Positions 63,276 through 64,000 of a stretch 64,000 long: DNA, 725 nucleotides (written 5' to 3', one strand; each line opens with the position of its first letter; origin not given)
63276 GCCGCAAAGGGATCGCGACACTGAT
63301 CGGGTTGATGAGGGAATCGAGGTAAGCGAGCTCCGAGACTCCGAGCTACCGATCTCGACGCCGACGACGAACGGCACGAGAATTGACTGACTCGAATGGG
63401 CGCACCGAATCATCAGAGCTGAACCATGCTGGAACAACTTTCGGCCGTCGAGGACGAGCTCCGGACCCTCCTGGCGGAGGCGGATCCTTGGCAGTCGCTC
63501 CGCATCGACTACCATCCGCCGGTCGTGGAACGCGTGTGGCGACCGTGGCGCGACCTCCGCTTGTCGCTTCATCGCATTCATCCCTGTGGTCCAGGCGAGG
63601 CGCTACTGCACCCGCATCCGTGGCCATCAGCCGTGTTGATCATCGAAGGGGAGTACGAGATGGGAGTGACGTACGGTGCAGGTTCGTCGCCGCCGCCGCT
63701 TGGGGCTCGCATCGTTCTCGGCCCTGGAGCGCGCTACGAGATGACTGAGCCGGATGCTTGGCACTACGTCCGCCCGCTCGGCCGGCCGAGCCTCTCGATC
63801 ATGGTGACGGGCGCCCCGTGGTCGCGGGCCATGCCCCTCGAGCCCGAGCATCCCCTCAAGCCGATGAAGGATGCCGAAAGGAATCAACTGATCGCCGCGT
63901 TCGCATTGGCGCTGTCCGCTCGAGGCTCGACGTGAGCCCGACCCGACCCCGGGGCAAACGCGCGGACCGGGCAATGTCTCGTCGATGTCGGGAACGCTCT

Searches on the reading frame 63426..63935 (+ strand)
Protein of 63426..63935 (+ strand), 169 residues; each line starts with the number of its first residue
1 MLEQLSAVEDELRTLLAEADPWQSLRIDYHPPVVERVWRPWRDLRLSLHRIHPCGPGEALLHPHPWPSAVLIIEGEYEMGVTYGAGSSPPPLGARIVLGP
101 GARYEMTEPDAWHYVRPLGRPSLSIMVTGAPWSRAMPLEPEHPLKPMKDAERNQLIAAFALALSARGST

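Call 3: search_protein_families(library=pfam, proteins=[window:63426-63935:+], max_evalue=0.1)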
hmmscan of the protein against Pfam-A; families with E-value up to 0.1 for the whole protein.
window:63426-63935:+ (169 aa): 0 families

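Call 4: search_protein_families(library=padloc, proteins=[window:63426-63935:+], max_evalue=0.1)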
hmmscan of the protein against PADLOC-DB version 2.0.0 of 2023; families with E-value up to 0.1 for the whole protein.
window:63426-63935:+ (169 aa): 0 families

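Call 9: search_protein_families(library=ncbifam, proteins=[window:63426-63935:+], max_evalue=0.1)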
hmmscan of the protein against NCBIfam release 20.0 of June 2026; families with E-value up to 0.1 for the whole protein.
window:63426-63935:+ (169 aa): 0 families

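Call 10: search_protein_families(library=phrogs, proteins=[window:63426-63935:+], max_evalue=0.01)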
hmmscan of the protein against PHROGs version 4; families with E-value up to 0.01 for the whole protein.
window:63426-63935:+ (169 aa): 1 family
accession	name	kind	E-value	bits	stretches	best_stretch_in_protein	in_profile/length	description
phrog_4786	-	other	0.00078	20.1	1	21-134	29-140/252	cysteine dioxygenase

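Call 59: search_protein_families(library=pfam, proteins=[L090:6750-7670:+, L090:3556-4641:+], max_evalue=0.001)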
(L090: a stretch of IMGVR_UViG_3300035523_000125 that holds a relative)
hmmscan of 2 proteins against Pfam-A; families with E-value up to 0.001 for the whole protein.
L090:6750-7670:+ (306 aa): 3 families
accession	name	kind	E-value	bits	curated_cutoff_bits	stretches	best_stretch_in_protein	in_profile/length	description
PF00665.32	rve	-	8.2e-21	74.6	32.6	1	119-214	4-102/102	Integrase core domain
PF13683.12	rve_3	-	1.2e-16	60.6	26.5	1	203-268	2-67/67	Integrase core domain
PF13610.12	DDE_Tnp_IS240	-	8.4e-05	23.2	27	1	122-249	3-128/139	DDE domain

L090:3556-4641:+ (361 aa): 7 families
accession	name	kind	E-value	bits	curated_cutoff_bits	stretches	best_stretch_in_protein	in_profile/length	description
PF00158.32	Sigma54_activat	-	2.7e-66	222.9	20.2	1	18-184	1-167/168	Sigma-54 interaction domain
PF14532.12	Sigma54_activ_2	-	1e-22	81.3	25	1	19-189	1-138/138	Sigma-54 interaction domain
PF25601.1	AAA_lid_14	-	4.9e-14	52.4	27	1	190-262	1-73/87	AAA+ ATPase lid domain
PF07728.20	AAA_5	-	1.9e-07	31.6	22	1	41-160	1-123/139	AAA domain (dynein-related subfamily)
PF00004.35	AAA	-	4.8e-06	27.5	21.2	1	42-166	1-116/131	ATPase family associated with various cellular activities (AAA)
PF01078.27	Mg_chelatase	-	1.1e-05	25.4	20.3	0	97-159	93-157/207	Magnesium chelatase, subunit ChlI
PF00493.29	MCM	-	3.1e-05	23.6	23.3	1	36-159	54-172/224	MCM P-loop domain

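Call 75: find_related_loci(query=window:63426-63935:+, collection=viral_contigs, flank=8000)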
Query window:63426-63935:+ (169 aa) in viral_contigs; peptide patterns used: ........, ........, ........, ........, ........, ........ (x = any residue, [..] = any of these).
5 stretches matched a pattern, but none encodes a relative of the query by tblastn (E <= 1e-3).

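Call 78: find_encoding_contigs(protein=window:63426-63935:+, flank=10000, max_places=4)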
Protein window:63426-63935:+ (169 aa): 9 contigs read that carry it; 4 places shown.
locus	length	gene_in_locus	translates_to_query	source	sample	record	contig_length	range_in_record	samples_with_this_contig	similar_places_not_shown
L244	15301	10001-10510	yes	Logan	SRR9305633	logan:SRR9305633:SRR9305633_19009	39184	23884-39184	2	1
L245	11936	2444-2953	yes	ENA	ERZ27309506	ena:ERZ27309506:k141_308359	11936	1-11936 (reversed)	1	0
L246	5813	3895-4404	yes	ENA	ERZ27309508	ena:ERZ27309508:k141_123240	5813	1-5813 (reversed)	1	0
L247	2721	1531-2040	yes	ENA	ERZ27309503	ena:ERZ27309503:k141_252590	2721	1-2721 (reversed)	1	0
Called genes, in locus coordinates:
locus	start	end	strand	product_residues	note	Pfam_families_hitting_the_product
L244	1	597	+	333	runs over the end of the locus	PF16697:Yop-YscD_cpl (weak), PF00498:FHA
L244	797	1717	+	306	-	-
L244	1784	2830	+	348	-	PF13362:Toprim_3 (weak)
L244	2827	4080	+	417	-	PF13481:AAA_25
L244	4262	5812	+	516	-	PF00270:DEAD, PF04851:ResIII, PF13604:AAA_30 (weak), PF18766:SWI2_SNF2, PF00271:Helicase_C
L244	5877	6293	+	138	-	-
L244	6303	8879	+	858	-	PF02810:SEC-C (weak)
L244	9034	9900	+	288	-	-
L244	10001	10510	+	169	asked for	-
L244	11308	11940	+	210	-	PF04127:DFP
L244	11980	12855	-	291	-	PF14567:SUKH_5 (faint), PF09346:SMI1_KNR4, PF14568:SUKH_6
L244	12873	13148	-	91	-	-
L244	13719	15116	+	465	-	PF22322:DUF6973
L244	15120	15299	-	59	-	?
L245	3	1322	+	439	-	?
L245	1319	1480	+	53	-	-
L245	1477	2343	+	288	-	-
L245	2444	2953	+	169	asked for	-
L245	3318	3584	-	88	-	-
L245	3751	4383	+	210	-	PF04127:DFP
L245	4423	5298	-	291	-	PF14567:SUKH_5 (faint), PF09346:SMI1_KNR4, PF14568:SUKH_6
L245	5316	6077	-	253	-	-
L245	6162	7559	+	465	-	PF22322:DUF6973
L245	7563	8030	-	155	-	-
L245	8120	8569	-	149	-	-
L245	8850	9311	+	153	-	-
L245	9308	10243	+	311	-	-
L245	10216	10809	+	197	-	-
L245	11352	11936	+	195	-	?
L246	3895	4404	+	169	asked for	-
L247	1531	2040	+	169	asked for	-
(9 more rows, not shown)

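Call 80: search_solved_structures(query=window:63426-63935:+, max_evalue=10)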
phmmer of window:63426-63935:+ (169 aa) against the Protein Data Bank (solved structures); distinct sequences matched with E-value up to 10: 3.
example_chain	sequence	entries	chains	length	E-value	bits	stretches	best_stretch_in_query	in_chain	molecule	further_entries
4wvz_A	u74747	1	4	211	0.39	13.6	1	54-130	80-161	3-mercaptopropionate dioxygenase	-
3uss_A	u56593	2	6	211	0.47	13.4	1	54-130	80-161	Putative uncharacterized protein | 3-mercaptopropionate dioxygenase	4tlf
3pzs_A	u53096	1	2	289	1.7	11.5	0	90-127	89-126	Pyridoxamine kinase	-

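Call 98: search_protein_families(library=pfam, proteins=[L245:7563-8030:-, L245:8120-8569:-, L245:9308-10243:+, L245:10216-10809:+, L245:5316-6077:-], max_evalue=0.001)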
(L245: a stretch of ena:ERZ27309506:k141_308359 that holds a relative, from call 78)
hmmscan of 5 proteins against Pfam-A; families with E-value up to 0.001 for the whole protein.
L245:7563-8030:- (155 aa): 0 families

L245:8120-8569:- (149 aa): 0 families

L245:9308-10243:+ (311 aa): 0 families

L245:10216-10809:+ (197 aa): 0 families

L245:5316-6077:- (253 aa): 2 families
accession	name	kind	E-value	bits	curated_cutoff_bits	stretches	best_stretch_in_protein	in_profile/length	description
PF01381.28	HTH_3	-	3.1e-05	24.4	23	1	33-71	14-52/55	Helix-turn-helix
PF13560.12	HTH_31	-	0.00023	21.8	27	1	33-71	19-58/64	Helix-turn-helix domain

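Call 105: search_protein_families(library=padloc, proteins=[P0016, P0019, P0023, P0024], max_evalue=0.001)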
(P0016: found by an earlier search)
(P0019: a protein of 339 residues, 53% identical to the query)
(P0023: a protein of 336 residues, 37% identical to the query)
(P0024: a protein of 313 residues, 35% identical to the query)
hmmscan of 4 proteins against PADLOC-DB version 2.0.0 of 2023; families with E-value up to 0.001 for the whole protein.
P0016 (341 aa): 3 families
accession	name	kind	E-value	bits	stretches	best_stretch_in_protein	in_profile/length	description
PDLC02589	DrmC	-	0.00016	18.9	1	82-126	204-249/264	DrmC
PDLC02616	DrmC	-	0.00019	19.1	1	81-120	164-205/224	DrmC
PDLC02606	DrmC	-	0.00083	17.1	0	72-116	113-159/182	DrmC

P0019 (339 aa): 9 families
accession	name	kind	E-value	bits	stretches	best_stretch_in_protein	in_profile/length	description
PDLC02599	DrmC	-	2.6e-05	21.3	1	42-117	45-122/387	DrmC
PDLC02588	DrmC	-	2.9e-05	21.9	1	81-121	192-234/256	DrmC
PDLC02606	DrmC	-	7.2e-05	20.6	1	73-130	114-173/182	DrmC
PDLC02589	DrmC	-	0.00029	18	1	81-129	203-252/264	DrmC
PDLC02587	DrmC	-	0.00052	17.1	1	81-127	204-252/267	DrmC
PDLC02612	DrmC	-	0.00063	17.3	1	83-125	175-219/235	DrmC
PDLC02607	DrmC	-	0.00068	17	0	81-124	202-247/265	DrmC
PDLC02585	DrmC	-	0.00086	16.9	0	76-129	188-243/253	DrmC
PDLC02614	DrmC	-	0.00095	17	0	76-130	95-150/153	DrmC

P0023 (336 aa): 9 families
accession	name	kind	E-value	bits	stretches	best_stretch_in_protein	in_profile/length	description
PDLC02614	DrmC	-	4.9e-07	27.7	1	80-131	99-151/153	DrmC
PDLC02589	DrmC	-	1.3e-05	22.5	1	82-130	204-253/264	DrmC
PDLC02588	DrmC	-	2e-05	22.4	1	82-134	193-247/256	DrmC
PDLC02606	DrmC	-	2.7e-05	22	1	71-135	112-178/182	DrmC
PDLC03922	MkoB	-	3.4e-05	21.3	1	79-140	543-594/610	-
PDLC02595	DrmC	-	0.00011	20.1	1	81-135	208-263/269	DrmC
PDLC02599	DrmC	-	0.00049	17.2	1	43-116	46-120/387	DrmC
PDLC02585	DrmC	-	0.00082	17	0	82-131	194-245/253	DrmC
PDLC03829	ZacB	-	0.00085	16.3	0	64-126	293-346/586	-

P0024 (313 aa): 3 families
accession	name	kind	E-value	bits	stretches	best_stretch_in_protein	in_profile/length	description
PDLC02599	DrmC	-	1.2e-05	22.4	1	15-106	41-131/387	DrmC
PDLC03829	ZacB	-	1.3e-05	22.2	1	43-123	293-365/586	-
PDLC02614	DrmC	-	4.6e-05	21.3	1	57-108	99-151/153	DrmC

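Call 106: search_protein_families(library=pfam, proteins=[P0016, P0019, P0023, P0024], max_evalue=0.001)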
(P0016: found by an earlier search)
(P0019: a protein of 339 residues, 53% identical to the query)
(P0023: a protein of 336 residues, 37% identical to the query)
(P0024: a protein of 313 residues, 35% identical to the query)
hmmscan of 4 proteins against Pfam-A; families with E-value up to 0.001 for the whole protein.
P0016 (341 aa): 0 families

P0019 (339 aa): 2 families
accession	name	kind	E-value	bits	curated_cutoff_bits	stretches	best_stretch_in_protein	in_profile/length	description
PF13091.12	PLDc_2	-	6.2e-06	26.5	27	1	61-129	56-130/132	PLD-like domain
PF09565.16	RE_NgoFVII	-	8.1e-05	22.4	23.8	0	75-134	86-152/162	NgoFVII restriction endonuclease N-terminal PLD domain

P0023 (336 aa): 1 family
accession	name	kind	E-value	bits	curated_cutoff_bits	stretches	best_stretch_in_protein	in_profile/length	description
PF13091.12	PLDc_2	-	6e-06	26.6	27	1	67-121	62-122/132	PLD-like domain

P0024 (313 aa): 1 family
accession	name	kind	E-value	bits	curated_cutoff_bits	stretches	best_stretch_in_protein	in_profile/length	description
PF13091.12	PLDc_2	-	6.6e-06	26.4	27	1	46-97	64-120/132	PLD-like domain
